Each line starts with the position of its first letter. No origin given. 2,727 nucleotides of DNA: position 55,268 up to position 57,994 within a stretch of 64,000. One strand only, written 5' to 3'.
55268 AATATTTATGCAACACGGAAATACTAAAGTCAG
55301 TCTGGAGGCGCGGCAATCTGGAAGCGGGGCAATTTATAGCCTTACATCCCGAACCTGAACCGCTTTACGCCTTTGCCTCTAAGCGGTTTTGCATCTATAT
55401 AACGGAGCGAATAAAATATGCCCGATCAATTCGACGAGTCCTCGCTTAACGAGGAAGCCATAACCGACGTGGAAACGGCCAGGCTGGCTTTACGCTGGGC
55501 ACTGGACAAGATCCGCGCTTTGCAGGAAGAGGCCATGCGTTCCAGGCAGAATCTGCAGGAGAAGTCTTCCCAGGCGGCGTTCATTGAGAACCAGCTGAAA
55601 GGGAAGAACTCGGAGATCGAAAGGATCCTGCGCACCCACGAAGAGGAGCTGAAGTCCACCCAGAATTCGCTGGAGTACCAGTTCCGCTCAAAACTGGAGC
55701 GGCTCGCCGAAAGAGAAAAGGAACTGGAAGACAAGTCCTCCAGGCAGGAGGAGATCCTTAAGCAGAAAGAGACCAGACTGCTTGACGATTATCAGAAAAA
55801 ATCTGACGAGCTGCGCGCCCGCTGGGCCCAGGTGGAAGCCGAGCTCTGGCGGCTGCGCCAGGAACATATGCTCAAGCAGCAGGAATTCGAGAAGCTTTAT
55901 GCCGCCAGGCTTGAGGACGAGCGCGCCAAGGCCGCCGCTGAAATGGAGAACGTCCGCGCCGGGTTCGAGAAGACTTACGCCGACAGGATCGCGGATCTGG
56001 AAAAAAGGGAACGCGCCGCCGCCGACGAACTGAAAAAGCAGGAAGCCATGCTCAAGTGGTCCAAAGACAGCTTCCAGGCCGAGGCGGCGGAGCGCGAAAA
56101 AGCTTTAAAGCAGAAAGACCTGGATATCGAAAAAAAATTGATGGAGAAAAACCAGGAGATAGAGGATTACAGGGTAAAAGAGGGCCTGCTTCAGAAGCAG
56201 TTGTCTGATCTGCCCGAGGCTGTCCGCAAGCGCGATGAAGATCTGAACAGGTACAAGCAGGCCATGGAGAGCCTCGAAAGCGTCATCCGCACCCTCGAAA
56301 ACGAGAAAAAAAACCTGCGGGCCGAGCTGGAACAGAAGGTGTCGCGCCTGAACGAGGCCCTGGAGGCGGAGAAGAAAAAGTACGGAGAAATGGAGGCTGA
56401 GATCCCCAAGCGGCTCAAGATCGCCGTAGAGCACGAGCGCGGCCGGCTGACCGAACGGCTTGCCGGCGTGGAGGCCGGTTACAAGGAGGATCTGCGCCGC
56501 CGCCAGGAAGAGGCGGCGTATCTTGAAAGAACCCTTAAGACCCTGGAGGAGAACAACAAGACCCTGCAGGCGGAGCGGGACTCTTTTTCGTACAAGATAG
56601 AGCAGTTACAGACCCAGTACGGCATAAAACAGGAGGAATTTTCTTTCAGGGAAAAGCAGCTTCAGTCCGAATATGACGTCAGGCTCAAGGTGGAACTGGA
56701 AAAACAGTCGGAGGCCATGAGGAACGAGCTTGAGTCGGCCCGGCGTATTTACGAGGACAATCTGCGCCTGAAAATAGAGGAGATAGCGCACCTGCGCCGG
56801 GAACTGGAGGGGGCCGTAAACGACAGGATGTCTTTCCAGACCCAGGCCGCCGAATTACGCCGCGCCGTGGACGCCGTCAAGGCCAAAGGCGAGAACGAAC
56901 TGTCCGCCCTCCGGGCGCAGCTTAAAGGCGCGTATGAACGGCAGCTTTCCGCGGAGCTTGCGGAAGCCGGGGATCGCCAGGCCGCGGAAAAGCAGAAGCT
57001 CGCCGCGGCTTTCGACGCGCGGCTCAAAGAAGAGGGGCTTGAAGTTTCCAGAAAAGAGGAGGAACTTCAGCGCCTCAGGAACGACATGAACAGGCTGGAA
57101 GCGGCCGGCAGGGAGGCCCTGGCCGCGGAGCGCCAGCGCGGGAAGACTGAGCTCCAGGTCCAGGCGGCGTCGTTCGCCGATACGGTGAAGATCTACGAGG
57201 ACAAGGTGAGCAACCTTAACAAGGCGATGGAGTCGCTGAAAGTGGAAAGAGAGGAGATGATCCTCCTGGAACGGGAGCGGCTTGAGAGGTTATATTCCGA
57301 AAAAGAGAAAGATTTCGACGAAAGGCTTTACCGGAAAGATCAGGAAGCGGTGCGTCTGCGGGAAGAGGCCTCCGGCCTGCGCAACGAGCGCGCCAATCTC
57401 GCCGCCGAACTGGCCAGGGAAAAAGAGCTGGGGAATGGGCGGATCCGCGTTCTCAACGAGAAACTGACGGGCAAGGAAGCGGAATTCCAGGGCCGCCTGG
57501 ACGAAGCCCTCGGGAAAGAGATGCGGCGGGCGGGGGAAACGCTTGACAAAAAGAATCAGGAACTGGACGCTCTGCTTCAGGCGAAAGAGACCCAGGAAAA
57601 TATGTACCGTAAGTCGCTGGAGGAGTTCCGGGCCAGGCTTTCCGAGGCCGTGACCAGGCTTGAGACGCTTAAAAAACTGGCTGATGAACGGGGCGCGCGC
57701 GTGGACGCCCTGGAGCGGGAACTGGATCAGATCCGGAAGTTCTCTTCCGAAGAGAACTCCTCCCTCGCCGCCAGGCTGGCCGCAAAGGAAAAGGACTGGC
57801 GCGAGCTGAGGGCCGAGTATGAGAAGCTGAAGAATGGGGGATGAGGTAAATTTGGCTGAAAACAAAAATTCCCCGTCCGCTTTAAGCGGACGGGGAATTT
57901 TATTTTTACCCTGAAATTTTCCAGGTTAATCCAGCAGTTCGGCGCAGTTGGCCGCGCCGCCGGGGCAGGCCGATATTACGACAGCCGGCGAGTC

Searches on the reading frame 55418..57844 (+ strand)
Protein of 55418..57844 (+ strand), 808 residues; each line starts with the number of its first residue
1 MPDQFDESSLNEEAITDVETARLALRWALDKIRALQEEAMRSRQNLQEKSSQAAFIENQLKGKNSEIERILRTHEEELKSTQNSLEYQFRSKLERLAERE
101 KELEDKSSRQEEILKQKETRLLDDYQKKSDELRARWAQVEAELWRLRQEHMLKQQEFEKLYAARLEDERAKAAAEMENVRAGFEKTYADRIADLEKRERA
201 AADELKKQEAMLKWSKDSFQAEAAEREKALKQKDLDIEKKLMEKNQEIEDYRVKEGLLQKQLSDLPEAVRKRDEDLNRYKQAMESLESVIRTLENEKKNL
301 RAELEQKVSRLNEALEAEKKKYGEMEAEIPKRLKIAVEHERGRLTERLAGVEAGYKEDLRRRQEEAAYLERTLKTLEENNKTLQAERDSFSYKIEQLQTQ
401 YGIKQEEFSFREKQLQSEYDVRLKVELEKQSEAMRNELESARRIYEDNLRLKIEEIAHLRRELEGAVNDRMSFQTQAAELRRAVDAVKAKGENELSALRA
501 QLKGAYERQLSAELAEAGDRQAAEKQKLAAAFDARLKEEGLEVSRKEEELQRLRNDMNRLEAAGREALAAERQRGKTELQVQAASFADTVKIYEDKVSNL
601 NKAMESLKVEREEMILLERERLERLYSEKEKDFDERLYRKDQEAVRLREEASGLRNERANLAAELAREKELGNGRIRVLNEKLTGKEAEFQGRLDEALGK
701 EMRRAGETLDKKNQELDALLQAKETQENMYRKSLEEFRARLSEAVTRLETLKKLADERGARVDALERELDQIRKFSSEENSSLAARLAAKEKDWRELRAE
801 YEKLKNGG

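Call 81: find_encoding_contigs(protein=window:55418-57844:+, flank=10000, max_places=1)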
Protein window:55418-57844:+ (808 aa): 14 contigs read that carry it; 1 place shown.
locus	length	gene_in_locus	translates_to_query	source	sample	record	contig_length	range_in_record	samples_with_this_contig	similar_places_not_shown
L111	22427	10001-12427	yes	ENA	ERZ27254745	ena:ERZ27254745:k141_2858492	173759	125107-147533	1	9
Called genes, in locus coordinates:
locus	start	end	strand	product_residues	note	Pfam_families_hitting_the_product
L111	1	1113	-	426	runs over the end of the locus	PF03952:Enolase_N, PF00113:Enolase_C, PF13378:MR_MLE_C (weak)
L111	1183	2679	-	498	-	PF02878:PGM_PMM_I, PF02879:PGM_PMM_II, PF02880:PGM_PMM_III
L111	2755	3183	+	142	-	-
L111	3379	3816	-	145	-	-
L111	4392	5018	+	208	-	PF02666:PS_Dcarbxylase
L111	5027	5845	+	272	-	PF01066:CDP-OH_P_transf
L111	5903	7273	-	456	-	PF00133:tRNA-synt_1 (faint), PF09334:tRNA-synt_1g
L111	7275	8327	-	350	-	PF13177:DNA_pol3_delta2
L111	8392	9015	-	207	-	PF13521:AAA_28 (weak), PF02223:Thymidylate_kin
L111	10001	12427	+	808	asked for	-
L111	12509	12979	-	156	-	PF07963:N_methyl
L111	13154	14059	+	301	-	-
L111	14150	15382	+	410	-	PF11104:PilM_2 (faint), PF02491:SHS2_FTSA, PF06723:MreB_Mbl, PF14450:FtsA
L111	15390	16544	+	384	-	PF00091:Tubulin, PF12327:FtsZ_C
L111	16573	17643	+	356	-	PF00437:T2SSE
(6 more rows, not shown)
